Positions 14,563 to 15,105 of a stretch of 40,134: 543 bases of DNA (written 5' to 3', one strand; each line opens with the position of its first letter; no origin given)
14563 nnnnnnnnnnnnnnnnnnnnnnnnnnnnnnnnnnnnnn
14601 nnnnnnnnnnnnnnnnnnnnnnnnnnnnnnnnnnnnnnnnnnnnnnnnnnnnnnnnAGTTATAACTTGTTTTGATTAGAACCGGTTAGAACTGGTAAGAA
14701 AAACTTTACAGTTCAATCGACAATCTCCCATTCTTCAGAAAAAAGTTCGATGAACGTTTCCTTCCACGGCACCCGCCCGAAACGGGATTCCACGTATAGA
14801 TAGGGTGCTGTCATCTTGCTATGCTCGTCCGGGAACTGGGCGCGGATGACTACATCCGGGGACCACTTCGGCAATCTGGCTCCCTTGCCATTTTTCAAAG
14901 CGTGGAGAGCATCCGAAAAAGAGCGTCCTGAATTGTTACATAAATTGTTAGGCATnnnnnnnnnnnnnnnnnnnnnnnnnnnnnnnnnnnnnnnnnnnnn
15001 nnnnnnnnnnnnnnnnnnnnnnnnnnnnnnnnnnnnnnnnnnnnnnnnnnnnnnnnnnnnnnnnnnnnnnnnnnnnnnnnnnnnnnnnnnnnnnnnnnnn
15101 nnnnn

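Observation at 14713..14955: DUF2829/Tad2-like gene embedded in the lysis cassette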

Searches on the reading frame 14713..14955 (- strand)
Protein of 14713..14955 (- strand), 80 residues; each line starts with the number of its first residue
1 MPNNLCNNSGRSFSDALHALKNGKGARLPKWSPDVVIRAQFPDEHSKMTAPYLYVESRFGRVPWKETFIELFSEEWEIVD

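Call 3: search_protein_families(library=pfam, proteins=[window:14713-14955:-], max_evalue=1)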
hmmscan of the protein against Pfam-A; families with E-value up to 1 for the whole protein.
window:14713-14955:- (80 aa): 1 family
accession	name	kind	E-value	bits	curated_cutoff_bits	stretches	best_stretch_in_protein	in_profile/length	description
PF11195.14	Tad2-like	-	2.3e-10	41.3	25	1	12-79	2-73/73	Thoeris anti-defense 2-like domain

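Call 4: search_protein_families(library=phrogs, proteins=[window:14713-14955:-], max_evalue=0.01)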
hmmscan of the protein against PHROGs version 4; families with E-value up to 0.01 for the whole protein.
window:14713-14955:- (80 aa): 1 family
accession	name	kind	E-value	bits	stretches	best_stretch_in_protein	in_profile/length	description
phrog_1048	-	unknown function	8.1e-11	43.3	1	8-80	107-195/211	-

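Call 8: search_dna_similar(query=window:14713-14955:-, collection=phages, mode=protein, max_rows=40, max_evalue=0.001)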
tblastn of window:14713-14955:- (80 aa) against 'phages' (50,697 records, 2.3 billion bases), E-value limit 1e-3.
Records with a match: 36; places in all: 36; records where one place covers at least 80% of the query: 36.
Best place of each record, by identity: 60-80% 14; <60% 22.
By first word of the organism name: Bacillus 13; Enterococcus 12; Mycobacterium 4; Acinetobacter 2; Pseudomonas 2; Latilactobacillus 1; Aeromonas 1; Phage 1.
By host as written in the record: - 7; Enterococcus faecalis ATCC 700802 / V583 4; Mycobacterium smegmatis mc2 155 4; Bacillus cereus BGSC 6E1 2; Bacillus cereus 2; Bacillus cereus HER1399 2; Enterococcus 2; Acinetobacter pittii ABC38 2; and 10 more.
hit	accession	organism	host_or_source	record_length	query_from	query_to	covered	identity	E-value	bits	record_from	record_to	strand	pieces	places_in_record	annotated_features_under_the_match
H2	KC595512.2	Bacillus phage JL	Bacillus cereus BGSC 6E1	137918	5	80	95%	71.1%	6e-30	115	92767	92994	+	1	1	hypothetical protein (x2)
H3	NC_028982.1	Bacillus phage JL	Bacillus cereus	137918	5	80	95%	71.1%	6e-30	115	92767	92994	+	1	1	hypothetical protein (x2)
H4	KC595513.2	Bacillus phage Shanette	Bacillus cereus BGSC 6E1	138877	5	80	95%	71.1%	6e-30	115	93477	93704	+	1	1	hypothetical protein (x2)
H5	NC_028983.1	Bacillus phage Shanette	Bacillus cereus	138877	5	80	95%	71.1%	6e-30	115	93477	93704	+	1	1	hypothetical protein (x2)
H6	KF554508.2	Bacillus phage CP-51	Bacillus cereus HER1399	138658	6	80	94%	70.7%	4e-28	110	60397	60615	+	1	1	hypothetical protein (x2)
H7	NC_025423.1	Bacillus phage CP-51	Bacillus cereus HER1399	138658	6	80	94%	70.7%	4e-28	110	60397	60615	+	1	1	hypothetical protein (x2)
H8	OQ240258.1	Latilactobacillus phage TMW 1.1381 P1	Latilactobacillus curvatus TMW 1.1381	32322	13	80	85%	77.9%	2e-30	117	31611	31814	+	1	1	hypothetical protein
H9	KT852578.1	Bacillus phage BMBtp1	Bacillus thuringiensis YBT-1765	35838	12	80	86%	75.4%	2e-29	114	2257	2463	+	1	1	hypothetical protein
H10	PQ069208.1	Bacillus phage S4-1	Bacillus sp. S4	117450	12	80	86%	75.4%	4e-29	113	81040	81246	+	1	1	record has no annotation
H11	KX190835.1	Bacillus phage vB_BtS_BMBtp15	Bacillus thuringiensis BGSC 4AE1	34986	12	80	86%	73.9%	5e-28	110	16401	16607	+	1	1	hypothetical protein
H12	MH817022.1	Bacillus phage vB_BthP-Goe4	-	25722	13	79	84%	66.2%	2e-23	97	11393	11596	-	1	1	hypothetical protein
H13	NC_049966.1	Bacillus phage vB_BthP-Goe4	-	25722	13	79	84%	66.2%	2e-23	97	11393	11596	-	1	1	hypothetical protein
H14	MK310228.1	Bacillus phage vB_BthP-HD73phi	Bacillus thuringiensis HD73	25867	13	79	84%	66.2%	2e-23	97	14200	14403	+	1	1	hypothetical protein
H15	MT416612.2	Bacillus phage YungSlug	Bacillus thuringiensis kurstaki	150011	13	80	85%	61.4%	5e-21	90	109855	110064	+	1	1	hypothetical protein (x2)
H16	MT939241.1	Enterococcus phage 9183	Enterococcus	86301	12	78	84%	58.0%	3e-19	85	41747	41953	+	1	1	DUF2829 domain-containing protein | ribosome_binding_site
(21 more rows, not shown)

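Call 9: search_solved_structures(query=window:14713-14955:-, max_evalue=1, show_alignments=4)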
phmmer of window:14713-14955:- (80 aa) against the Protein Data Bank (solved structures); distinct sequences matched with E-value up to 1: 0.

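Call 13: find_homologous_proteins(query=window:14713-14955:-, max_evalue=0.001)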
Query window:14713-14955:- (80 aa): 991 proteins with E <= 0.001 among 991 candidates; the best 120 are listed.
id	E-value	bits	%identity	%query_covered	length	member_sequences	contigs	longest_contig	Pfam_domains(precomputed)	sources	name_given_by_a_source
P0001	1.2e-46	174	98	100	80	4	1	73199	PF11195.15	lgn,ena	-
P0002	1.4e-46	174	96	100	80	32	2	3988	PF11195.15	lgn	-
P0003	2.5e-44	167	95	100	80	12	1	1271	PF11195.15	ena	-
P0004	1.3e-42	161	94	100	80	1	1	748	PF11195.15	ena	-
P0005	1.9e-42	161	94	98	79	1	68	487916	PF11195.15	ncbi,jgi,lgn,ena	-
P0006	3.8e-41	157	97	91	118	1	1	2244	PF11195.15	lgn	-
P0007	3.9e-41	157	96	91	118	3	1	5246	PF11195.15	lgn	-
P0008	1.7e-39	151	96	91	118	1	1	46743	PF11195.15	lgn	-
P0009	2.7e-38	148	92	91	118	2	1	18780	PF11195.15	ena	-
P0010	2.4e-37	145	90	91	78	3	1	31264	PF11195.15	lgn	-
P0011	3.5e-37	144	89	91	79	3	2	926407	PF11195.15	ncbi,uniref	ncbi:Thoeris anti-defense Tad2 family protein [Akkermansia muciniphila]|uniref:Thoeris anti-defense 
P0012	1.0e-36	143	89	91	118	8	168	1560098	PF11195.15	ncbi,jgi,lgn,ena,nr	jgi:hypothetical protein|nr:DUF2829 domain-containing protein [Akkermansia muciniphila]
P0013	2.9e-34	135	85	93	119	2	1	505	PF11195.15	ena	-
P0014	1.0e-33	133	85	90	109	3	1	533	PF11195.15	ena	-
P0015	1.1e-33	133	85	90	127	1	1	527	PF11195.15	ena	-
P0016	1.3e-33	133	85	90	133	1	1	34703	PF11195.15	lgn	-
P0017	1.3e-33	133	85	90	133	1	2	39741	PF11195.15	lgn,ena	-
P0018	1.3e-33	133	85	90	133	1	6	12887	PF11195.15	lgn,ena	-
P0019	1.4e-33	133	85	90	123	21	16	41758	PF11195.15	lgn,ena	-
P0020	1.4e-33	133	85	90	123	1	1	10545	PF11195.15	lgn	-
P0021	1.4e-33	132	85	90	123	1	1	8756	PF11195.15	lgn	-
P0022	1.4e-33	132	85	90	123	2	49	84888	PF11195.15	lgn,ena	-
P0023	1.6e-33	132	85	90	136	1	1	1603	PF11195.15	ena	-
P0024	1.8e-33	132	85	90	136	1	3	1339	PF11195.15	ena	-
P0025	1.9e-33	132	85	90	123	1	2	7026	PF11195.15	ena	-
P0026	2.6e-33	132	85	90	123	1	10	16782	PF11195.15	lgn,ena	-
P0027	2.6e-33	132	85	90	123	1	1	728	PF11195.15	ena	-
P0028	2.9e-33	132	82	93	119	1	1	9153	PF11195.15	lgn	-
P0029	2.9e-33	131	83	90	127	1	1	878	PF11195.15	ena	-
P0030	3.0e-33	131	83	90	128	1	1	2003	PF11195.15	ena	-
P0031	3.3e-33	131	83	90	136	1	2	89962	PF11195.15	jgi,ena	-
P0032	3.5e-33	131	83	90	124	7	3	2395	PF11195.15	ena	-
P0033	3.5e-33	131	83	90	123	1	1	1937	PF11195.15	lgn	-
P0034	3.6e-33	131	83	90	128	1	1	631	PF11195.15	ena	-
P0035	3.8e-33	131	83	90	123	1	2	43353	PF11195.15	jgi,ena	-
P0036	3.9e-33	131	83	90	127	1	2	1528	PF11195.15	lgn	-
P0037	4.2e-33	131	83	86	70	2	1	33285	PF11195.15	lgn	-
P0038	4.4e-33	131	83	90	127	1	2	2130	PF11195.15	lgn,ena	-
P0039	4.6e-33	131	85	90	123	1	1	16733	PF11195.15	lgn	-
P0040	5.3e-33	131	83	90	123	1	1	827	PF11195.15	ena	-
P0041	8.1e-33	130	83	90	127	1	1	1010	PF11195.15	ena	-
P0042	8.6e-33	130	83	86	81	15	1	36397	PF11195.15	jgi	jgi:hypothetical protein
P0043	8.7e-33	130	83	90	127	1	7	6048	PF11195.15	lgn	-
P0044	9.1e-33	130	82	90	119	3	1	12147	PF11195.15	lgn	-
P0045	1.6e-32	129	81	86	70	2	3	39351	PF11195.15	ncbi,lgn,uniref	ncbi:Thoeris anti-defense Tad2 family protein [Bacillus cereus]|uniref:Thoeris anti-defense Tad2 fam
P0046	2.5e-32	129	80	93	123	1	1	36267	PF11195.15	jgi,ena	-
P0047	2.7e-32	128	81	90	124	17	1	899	PF11195.15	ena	-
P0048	2.8e-32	128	78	93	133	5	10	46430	PF11195.15,PF13876.12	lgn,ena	-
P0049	3.0e-32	128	83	89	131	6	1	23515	PF11195.15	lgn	-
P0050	3.0e-32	128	83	89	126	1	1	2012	PF11195.15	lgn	-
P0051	3.4e-32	128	83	90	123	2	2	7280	PF11195.15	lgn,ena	-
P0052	4.1e-32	128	80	86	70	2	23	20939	PF11195.15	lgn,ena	-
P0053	4.3e-32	128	63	95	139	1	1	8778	PF11195.15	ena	-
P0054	4.7e-32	128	81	85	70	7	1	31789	PF11195.15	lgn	-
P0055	5.2e-32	127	83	89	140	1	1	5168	PF11195.15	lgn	-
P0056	7.0e-32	127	81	85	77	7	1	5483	PF11195.15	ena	-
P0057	9.5e-32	127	76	94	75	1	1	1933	PF11195.15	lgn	-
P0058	1.1e-31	126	82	89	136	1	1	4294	PF11195.15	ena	-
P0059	1.3e-31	126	79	90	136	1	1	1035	PF11195.15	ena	-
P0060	1.3e-31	126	79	85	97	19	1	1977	PF11195.15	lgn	-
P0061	1.8e-31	126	83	86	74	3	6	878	PF11195.15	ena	-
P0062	1.9e-31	126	76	93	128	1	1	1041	PF11195.15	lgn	-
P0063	1.9e-31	126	69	98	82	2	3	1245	PF11195.15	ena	-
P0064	2.1e-31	126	79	91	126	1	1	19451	PF11195.15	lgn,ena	-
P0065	2.1e-31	126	76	93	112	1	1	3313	PF11195.15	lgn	-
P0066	2.2e-31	125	78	86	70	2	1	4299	PF11195.15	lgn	-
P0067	2.5e-31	125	76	93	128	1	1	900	PF11195.15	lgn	-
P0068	2.5e-31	125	76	93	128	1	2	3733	PF11195.15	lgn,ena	-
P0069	3.5e-31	125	76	93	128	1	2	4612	PF11195.15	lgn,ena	-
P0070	3.9e-31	125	71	98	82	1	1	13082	PF11195.15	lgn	-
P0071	4.2e-31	125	71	100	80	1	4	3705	PF11195.15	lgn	-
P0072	5.8e-31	124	76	93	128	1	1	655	PF11195.15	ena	-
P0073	6.1e-31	124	72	95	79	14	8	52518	PF11195.15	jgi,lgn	jgi:hypothetical protein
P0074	6.1e-31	124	72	93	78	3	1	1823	PF11195.15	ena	-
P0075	6.4e-31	124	75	86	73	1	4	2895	PF11195.15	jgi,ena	-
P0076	6.8e-31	124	76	93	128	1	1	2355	PF11195.15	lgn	-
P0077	6.9e-31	124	74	93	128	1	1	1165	PF11195.15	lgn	-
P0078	7.2e-31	124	69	98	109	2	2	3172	PF11195.15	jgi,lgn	jgi:hypothetical protein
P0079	7.6e-31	124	78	86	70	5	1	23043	PF11195.15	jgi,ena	-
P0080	7.7e-31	124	71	100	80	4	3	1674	PF11195.15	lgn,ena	-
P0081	7.7e-31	124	76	93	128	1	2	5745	PF11195.15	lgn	-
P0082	7.8e-31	124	76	93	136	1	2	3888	PF11195.15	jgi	jgi:hypothetical protein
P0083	8.1e-31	124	77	86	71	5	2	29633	PF11195.15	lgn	-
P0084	8.6e-31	124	68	100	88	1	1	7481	PF11195.15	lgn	-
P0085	8.9e-31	124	76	93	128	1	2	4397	PF11195.15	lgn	-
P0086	9.3e-31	124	74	93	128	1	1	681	PF11195.15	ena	-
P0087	9.5e-31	123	74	93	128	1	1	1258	PF11195.15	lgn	-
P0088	9.8e-31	123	77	86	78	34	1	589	PF11195.15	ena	-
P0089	9.9e-31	123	71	98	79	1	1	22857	PF11195.15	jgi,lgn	jgi:hypothetical protein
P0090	1.0e-30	123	78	86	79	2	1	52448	PF11195.15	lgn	-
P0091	1.1e-30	123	81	86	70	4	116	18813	PF11195.15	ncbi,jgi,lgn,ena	jgi:hypothetical protein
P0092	1.2e-30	123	80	86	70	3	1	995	PF11195.15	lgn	-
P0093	1.4e-30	123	78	85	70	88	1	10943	PF11195.15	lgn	-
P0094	1.5e-30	123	78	90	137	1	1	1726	PF11195.15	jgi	-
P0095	1.8e-30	123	81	84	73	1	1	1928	PF11195.15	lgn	-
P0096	1.9e-30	123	81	86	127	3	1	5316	PF11195.15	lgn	-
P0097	1.9e-30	122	73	94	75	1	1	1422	PF11195.15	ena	-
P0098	2.0e-30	122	77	93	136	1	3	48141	PF11195.15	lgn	-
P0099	2.3e-30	122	70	99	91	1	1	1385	PF11195.15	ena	-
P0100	2.3e-30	122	81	90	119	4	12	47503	PF11195.15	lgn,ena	-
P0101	2.3e-30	122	77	91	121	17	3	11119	PF11195.15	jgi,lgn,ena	-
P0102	2.7e-30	122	78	86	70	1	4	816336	PF11195.15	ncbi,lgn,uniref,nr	ncbi:Thoeris anti-defense Tad2 family protein [Bacillus wiedmannii]|uniref:Thoeris anti-defense Tad2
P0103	2.8e-30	122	80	86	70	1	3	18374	PF11195.15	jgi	jgi:hypothetical protein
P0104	2.9e-30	122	80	86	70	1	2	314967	PF11195.15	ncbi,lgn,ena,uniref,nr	ncbi:Thoeris anti-defense Tad2 family protein [Bacillus wiedmannii]|uniref:Thoeris anti-defense Tad2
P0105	3.0e-30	122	76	85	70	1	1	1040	PF11195.15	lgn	-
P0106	3.0e-30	122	81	86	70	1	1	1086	PF11195.15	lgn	-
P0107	3.0e-30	122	77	86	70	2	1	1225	PF11195.15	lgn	-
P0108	3.1e-30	122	78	86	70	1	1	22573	PF11195.15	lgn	-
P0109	3.1e-30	122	78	86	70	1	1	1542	PF11195.15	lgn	-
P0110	3.2e-30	122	75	90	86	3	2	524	PF11195.15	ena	-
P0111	3.3e-30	122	71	96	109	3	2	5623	PF11195.15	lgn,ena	-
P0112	3.4e-30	122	78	86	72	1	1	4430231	PF11195.15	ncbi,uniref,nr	ncbi:Thoeris anti-defense Tad2 family protein [Oceanobacillus timonensis]|uniref:Thoeris anti-defens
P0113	3.4e-30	122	76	85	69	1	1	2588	PF11195.15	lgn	-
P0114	3.6e-30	122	81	86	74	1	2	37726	PF11195.15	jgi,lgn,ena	-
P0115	3.6e-30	122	75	94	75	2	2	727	PF11195.15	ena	-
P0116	3.7e-30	122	78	91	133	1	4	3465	PF11195.15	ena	-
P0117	3.7e-30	122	78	85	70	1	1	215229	PF11195.15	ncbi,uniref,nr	ncbi:hypothetical protein [Oceanobacillus oncorhynchi]|uniref:Thoeris anti-defense Tad2 family prote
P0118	3.8e-30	122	77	86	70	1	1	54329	PF11195.15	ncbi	ncbi:hypothetical protein RCJ96_25980 [Bacillus sp. BSL6]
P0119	3.9e-30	122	79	89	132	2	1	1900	PF11195.15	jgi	jgi:hypothetical protein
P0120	4.0e-30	121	76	85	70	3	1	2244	PF11195.15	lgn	-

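Call 16: search_solved_structures(query=A2, max_evalue=10, show_alignments=5)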
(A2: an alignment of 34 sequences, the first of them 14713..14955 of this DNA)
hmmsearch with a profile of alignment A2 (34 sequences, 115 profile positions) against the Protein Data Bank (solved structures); distinct sequences matched with E-value up to 10: 7.
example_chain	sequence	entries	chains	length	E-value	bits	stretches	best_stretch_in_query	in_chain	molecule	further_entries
8wjd_A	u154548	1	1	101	0.028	17.8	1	44-85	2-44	SptTad2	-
9eib_A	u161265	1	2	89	0.033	17.6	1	44-71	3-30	Prophage anti-Thoeris 2 (ModTad2)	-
8v3e_E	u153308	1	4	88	0.035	17.5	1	45-71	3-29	Tad2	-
8wje_B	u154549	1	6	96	0.098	16.1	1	41-67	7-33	Gp34.65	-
8sme_A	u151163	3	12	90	0.21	15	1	43-67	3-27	Gp34.65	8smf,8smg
5tf2_A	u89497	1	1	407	0.79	13.1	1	39-108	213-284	Prolactin regulatory element-binding protein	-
8kbi_A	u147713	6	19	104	0.87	13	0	46-67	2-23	Inhibitor of Type II CRISPR-Cas system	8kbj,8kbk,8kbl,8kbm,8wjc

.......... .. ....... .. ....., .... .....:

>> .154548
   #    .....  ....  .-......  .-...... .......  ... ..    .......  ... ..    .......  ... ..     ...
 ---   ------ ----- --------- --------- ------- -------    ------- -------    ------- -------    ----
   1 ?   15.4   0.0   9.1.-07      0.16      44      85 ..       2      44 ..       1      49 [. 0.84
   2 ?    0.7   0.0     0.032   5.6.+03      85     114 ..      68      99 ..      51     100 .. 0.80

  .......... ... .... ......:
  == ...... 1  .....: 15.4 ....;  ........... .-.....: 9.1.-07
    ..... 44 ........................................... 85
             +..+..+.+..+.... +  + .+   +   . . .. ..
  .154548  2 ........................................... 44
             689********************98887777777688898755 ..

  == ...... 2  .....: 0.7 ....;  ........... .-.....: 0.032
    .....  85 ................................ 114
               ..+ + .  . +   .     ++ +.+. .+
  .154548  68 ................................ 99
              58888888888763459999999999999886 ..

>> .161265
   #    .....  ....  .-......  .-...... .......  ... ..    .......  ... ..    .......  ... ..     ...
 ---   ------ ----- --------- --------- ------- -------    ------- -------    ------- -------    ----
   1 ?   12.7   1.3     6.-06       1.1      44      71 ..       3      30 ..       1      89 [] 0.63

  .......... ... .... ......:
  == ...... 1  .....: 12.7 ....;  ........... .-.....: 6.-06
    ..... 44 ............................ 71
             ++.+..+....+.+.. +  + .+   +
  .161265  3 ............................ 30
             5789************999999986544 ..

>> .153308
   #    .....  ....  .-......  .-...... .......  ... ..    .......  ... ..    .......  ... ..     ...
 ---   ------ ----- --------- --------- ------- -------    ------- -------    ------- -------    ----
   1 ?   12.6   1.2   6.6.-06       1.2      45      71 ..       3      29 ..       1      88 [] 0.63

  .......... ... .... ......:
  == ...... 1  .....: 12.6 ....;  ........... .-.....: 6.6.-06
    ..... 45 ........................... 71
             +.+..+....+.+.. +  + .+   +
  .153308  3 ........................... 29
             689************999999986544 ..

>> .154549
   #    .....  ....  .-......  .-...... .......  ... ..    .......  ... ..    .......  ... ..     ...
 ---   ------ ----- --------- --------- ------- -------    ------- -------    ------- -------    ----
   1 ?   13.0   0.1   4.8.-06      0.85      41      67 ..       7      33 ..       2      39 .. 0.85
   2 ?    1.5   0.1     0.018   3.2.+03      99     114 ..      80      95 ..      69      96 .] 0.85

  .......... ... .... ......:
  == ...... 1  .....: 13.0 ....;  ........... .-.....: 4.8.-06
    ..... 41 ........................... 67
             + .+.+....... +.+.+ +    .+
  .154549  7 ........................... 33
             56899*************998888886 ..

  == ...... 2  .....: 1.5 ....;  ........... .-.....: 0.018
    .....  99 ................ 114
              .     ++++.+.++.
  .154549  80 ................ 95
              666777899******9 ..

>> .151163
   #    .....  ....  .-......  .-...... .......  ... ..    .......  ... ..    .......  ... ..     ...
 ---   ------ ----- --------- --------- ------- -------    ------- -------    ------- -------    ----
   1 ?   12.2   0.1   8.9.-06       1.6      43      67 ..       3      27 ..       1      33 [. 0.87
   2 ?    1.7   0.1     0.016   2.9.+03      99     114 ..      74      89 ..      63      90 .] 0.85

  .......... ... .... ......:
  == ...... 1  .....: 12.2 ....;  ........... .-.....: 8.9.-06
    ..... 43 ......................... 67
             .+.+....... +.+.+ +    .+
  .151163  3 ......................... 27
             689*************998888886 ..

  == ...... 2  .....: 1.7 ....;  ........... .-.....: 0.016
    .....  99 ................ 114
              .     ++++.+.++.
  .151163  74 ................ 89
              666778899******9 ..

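Call 23: find_encoding_contigs(protein=window:14713-14955:-, flank=10000, max_places=6)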
Protein window:14713-14955:- (80 aa): 8 contigs read that carry it; 6 places shown.
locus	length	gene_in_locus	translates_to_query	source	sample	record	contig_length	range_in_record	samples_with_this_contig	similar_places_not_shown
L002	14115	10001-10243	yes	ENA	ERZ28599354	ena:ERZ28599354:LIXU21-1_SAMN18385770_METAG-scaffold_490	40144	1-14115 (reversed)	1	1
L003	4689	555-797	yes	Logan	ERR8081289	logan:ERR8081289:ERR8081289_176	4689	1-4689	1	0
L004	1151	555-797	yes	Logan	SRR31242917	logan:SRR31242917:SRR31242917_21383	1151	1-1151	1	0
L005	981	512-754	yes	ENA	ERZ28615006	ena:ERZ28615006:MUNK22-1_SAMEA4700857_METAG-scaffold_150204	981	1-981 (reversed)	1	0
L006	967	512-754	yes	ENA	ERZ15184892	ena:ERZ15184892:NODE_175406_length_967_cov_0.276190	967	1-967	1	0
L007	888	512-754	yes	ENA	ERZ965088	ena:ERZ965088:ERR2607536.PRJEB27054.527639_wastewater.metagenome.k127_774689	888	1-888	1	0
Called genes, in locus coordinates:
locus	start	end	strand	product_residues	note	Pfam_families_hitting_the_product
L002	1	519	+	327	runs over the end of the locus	PF19821:Phage_capsid_2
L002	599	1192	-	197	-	-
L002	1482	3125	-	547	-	-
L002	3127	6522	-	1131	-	-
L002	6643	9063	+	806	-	-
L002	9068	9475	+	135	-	-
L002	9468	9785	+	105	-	-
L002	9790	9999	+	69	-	-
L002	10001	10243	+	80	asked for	PF11195:Tad2-like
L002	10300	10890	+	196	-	PF01520:Amidase_3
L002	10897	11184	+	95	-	-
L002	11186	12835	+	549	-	PF12236:Head-tail_con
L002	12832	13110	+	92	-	-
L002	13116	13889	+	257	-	-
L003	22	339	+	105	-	-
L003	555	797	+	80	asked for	PF11195:Tad2-like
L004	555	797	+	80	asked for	PF11195:Tad2-like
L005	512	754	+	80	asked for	PF11195:Tad2-like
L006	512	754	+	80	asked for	PF11195:Tad2-like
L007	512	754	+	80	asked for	PF11195:Tad2-like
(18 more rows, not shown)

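Call 24: find_encoding_contigs(protein=P0005, flank=8000, max_places=4)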
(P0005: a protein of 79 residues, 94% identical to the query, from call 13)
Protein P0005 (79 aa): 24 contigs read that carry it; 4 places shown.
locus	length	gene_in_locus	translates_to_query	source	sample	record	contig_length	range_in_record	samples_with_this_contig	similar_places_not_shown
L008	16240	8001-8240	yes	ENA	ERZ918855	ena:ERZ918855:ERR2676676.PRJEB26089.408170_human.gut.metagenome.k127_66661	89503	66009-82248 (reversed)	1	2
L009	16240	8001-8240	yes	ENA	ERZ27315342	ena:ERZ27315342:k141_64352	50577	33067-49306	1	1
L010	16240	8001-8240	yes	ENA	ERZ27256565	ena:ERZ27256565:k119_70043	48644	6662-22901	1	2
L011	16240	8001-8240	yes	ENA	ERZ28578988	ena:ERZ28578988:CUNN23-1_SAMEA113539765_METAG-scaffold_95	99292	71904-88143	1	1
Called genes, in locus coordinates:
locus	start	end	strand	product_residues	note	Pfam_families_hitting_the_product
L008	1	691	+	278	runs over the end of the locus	-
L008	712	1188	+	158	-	-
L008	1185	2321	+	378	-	-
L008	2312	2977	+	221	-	-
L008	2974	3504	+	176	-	-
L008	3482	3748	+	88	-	-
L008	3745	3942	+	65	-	-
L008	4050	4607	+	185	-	-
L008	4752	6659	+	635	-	-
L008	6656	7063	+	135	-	-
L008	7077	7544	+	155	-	-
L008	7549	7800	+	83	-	-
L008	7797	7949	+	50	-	-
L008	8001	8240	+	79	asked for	PF11195:Tad2-like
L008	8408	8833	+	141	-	PF01520:Amidase_3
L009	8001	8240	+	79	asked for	PF11195:Tad2-like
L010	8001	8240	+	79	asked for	PF11195:Tad2-like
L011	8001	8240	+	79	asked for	PF11195:Tad2-like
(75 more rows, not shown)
